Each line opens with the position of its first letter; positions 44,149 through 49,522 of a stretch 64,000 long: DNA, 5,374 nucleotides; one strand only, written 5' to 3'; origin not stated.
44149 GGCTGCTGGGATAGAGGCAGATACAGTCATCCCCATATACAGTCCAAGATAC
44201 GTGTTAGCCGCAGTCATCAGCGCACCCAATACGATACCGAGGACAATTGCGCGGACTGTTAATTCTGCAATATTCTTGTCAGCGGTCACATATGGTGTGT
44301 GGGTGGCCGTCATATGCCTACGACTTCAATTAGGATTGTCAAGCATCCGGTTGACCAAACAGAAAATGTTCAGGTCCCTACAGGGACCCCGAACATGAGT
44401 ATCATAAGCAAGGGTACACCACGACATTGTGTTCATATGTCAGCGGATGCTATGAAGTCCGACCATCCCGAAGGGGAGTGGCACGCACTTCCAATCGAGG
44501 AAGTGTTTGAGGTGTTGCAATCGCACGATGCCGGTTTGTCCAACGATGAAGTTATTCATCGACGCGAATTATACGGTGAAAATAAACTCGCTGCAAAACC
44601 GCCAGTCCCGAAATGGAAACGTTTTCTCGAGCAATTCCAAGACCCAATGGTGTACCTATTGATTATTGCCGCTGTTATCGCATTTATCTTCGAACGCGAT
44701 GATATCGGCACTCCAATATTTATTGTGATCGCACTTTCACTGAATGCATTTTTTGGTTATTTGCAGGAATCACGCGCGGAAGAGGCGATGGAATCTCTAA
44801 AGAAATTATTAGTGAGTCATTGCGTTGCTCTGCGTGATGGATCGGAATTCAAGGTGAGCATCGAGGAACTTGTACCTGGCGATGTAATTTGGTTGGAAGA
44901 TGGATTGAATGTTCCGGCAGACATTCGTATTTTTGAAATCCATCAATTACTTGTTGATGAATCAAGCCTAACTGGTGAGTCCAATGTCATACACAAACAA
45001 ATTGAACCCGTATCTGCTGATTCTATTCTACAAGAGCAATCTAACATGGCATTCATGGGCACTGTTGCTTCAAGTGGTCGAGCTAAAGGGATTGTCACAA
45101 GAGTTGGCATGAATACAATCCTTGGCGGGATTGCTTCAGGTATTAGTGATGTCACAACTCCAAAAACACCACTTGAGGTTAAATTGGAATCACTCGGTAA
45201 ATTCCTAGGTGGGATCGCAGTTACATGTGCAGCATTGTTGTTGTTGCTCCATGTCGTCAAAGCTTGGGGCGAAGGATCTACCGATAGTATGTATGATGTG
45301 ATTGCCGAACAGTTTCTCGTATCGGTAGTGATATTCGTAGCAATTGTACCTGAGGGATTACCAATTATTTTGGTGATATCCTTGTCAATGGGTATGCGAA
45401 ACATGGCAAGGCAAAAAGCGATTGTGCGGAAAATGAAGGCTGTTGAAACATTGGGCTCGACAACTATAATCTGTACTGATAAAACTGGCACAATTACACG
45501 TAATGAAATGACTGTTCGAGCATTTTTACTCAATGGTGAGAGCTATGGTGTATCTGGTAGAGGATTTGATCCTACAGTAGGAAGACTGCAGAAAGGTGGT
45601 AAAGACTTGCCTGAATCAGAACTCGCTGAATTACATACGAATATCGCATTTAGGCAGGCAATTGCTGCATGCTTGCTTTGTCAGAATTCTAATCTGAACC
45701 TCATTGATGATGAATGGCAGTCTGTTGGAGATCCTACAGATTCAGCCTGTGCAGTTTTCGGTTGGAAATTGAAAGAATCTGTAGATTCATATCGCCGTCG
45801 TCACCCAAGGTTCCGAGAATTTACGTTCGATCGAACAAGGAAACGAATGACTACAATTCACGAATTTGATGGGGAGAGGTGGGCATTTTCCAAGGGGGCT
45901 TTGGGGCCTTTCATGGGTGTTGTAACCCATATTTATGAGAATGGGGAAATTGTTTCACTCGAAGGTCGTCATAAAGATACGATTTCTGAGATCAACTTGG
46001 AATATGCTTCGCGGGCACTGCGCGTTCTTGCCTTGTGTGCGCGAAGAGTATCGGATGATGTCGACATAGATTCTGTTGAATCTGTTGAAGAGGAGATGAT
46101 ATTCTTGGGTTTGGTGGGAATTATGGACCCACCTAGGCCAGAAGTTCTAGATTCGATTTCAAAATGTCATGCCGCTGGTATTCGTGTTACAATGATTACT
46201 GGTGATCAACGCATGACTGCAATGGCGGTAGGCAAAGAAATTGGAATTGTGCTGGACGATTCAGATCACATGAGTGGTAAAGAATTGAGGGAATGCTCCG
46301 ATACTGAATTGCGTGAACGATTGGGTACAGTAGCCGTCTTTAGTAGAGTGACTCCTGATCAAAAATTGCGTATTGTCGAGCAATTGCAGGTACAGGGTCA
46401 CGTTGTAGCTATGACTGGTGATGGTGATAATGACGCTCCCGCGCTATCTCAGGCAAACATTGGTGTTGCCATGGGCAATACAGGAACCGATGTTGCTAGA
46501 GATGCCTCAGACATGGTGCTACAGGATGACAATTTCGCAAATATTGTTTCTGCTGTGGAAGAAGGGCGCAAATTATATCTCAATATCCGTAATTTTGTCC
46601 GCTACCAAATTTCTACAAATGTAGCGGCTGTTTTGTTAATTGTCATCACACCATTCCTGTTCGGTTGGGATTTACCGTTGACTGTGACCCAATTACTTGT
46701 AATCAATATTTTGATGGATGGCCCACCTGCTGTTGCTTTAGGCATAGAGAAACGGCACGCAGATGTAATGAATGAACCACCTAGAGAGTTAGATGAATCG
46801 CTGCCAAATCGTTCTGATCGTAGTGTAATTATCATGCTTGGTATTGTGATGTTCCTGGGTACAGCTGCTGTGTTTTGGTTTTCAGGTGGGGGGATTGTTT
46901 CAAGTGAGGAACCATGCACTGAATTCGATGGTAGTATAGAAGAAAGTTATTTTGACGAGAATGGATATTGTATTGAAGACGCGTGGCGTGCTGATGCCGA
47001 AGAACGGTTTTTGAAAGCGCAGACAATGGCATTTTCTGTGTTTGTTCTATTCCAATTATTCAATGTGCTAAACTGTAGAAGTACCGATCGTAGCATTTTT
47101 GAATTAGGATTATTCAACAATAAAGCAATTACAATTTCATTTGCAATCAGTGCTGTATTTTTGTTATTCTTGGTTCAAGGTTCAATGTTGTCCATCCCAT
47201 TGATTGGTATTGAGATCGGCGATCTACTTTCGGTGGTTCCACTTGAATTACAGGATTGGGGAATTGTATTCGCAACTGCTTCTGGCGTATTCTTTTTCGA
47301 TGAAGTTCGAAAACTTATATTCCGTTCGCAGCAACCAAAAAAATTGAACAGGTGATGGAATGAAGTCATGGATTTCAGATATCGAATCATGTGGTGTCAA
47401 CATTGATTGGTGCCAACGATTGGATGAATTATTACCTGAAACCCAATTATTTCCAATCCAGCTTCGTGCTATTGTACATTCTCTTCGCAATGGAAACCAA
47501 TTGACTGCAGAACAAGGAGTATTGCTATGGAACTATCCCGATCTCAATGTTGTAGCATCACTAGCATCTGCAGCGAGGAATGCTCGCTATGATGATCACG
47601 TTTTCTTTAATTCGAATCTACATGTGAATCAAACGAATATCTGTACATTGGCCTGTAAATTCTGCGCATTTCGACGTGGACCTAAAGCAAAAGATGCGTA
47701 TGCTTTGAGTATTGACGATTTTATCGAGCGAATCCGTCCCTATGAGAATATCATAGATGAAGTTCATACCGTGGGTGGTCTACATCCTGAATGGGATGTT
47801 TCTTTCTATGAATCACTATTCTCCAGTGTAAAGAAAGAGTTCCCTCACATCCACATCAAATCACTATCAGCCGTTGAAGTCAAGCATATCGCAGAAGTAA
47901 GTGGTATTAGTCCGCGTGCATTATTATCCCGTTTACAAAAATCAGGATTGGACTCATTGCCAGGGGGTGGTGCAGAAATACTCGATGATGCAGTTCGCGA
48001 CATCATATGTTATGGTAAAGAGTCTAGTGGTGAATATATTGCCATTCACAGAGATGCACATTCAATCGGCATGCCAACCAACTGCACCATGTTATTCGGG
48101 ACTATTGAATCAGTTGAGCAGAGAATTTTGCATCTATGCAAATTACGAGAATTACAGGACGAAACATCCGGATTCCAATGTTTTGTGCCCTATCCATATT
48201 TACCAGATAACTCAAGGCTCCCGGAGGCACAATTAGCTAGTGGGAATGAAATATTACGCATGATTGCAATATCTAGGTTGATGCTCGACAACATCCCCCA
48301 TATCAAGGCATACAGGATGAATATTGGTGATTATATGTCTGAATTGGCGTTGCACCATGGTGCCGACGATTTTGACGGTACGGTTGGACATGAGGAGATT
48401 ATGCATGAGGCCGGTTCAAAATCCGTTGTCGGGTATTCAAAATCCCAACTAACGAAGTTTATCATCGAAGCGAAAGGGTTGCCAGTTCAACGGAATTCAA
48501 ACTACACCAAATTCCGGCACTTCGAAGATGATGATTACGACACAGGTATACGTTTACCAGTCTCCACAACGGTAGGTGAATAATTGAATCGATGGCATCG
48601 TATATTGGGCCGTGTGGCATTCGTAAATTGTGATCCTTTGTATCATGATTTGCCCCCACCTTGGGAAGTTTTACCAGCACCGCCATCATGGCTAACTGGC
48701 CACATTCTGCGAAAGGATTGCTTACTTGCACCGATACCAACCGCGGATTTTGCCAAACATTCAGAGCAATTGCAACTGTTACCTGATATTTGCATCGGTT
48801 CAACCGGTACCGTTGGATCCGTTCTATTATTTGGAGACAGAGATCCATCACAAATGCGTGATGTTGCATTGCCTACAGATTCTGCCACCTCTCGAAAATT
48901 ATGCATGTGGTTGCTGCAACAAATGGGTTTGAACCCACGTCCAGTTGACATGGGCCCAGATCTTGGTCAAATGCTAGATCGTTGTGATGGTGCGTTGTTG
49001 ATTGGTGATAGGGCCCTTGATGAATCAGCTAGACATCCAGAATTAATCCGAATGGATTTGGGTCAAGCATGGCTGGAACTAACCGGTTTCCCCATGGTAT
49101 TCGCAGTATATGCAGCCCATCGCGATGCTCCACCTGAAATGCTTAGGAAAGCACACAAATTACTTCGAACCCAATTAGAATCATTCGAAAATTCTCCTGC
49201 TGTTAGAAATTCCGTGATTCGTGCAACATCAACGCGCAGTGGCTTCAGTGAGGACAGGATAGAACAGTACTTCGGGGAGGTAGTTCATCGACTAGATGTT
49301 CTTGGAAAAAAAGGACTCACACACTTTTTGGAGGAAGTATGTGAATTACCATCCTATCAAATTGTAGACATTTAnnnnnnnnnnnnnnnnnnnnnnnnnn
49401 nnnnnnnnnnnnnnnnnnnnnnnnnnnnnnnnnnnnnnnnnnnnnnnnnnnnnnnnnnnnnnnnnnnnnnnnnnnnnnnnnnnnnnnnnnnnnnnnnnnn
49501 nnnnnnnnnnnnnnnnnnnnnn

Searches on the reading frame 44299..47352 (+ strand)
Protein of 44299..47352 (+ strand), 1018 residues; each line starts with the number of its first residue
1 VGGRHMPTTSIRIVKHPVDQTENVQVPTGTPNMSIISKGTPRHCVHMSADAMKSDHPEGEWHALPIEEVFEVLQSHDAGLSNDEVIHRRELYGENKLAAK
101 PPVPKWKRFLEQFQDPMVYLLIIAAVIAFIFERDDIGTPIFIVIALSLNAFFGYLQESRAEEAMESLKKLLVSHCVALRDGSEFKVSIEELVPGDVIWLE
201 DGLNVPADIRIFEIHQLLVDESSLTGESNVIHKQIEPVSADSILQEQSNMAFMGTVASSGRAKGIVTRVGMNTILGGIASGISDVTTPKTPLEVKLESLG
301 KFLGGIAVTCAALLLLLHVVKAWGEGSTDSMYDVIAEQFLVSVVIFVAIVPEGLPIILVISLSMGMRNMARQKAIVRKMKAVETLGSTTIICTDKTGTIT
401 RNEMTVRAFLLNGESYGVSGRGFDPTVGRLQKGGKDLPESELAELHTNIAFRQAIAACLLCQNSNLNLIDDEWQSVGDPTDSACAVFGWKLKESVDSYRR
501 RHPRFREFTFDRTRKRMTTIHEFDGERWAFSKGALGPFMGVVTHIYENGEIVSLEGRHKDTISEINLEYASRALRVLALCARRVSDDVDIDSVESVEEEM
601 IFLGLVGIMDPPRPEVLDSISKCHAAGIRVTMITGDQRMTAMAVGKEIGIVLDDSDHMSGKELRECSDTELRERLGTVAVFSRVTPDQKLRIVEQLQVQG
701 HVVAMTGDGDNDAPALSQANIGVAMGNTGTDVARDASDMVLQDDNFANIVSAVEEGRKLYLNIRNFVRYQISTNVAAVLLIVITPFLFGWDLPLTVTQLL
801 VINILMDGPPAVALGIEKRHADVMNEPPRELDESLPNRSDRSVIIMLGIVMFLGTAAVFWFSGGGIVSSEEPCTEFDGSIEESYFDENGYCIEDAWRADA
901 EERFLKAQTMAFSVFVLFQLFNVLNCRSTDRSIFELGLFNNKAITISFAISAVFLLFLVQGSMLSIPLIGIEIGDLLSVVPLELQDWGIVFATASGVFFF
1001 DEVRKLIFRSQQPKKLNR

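Call 11: search_protein_families(library=pfam, proteins=[window:44299-47352:+], max_evalue=0.001)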
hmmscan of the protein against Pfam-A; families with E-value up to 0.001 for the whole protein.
window:44299-47352:+ (1018 aa): 7 families
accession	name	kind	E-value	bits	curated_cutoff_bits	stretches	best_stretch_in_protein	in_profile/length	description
PF00689.26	Cation_ATPase_C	-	7.4e-43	146.8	27.3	1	792-1007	2-175/175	Cation transporting ATPase, C-terminus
PF00122.25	E1-E2_ATPase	-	3.8e-41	141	28.1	1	170-372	2-181/181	E1-E2 ATPase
PF00690.31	Cation_ATPase_N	-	3e-22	78.5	20.4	1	61-128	1-69/69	Cation transporter/ATPase, N-terminus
PF00702.32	Hydrolase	-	3.3e-16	60.7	26.4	1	601-720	86-191/191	haloacid dehalogenase-like hydrolase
PF13246.12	Cation_ATPase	-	6.7e-15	55.3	21.7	1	460-534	2-80/91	Cation transport ATPase (P-type)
PF08282.18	Hydrolase_3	-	6.7e-06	26.4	20.9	1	692-745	195-247/255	haloacid dehalogenase-like hydrolase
PF12710.13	HAD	-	5.1e-05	24.2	27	1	613-716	87-188/189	haloacid dehalogenase-like hydrolase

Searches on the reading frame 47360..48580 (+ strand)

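Call 11: search_protein_families(library=pfam, proteins=[window:47360-48580:+], max_evalue=0.001)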
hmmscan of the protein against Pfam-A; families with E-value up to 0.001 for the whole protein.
window:47360-48580:+ (407 aa): 2 families
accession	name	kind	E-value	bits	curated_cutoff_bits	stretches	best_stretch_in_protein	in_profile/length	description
PF19288.4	CofH_C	-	2.6e-16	60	27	1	270-384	2-118/125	CofH/MqnC C-terminal region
PF04055.27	Radical_SAM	-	1.7e-15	58.1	29.5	1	90-251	2-155/166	Radical SAM superfamily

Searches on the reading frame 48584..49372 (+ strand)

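Call 72: search_protein_families(library=pfam, proteins=[window:48584-49372:+], max_evalue=0.0001)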
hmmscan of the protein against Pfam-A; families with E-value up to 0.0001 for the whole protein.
window:48584-49372:+ (263 aa): 1 family
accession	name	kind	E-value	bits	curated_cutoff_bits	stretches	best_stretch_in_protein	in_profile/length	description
PF02621.19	VitK2_biosynth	-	4.2e-47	161.2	26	1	8-250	3-248/252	Menaquinone biosynthesis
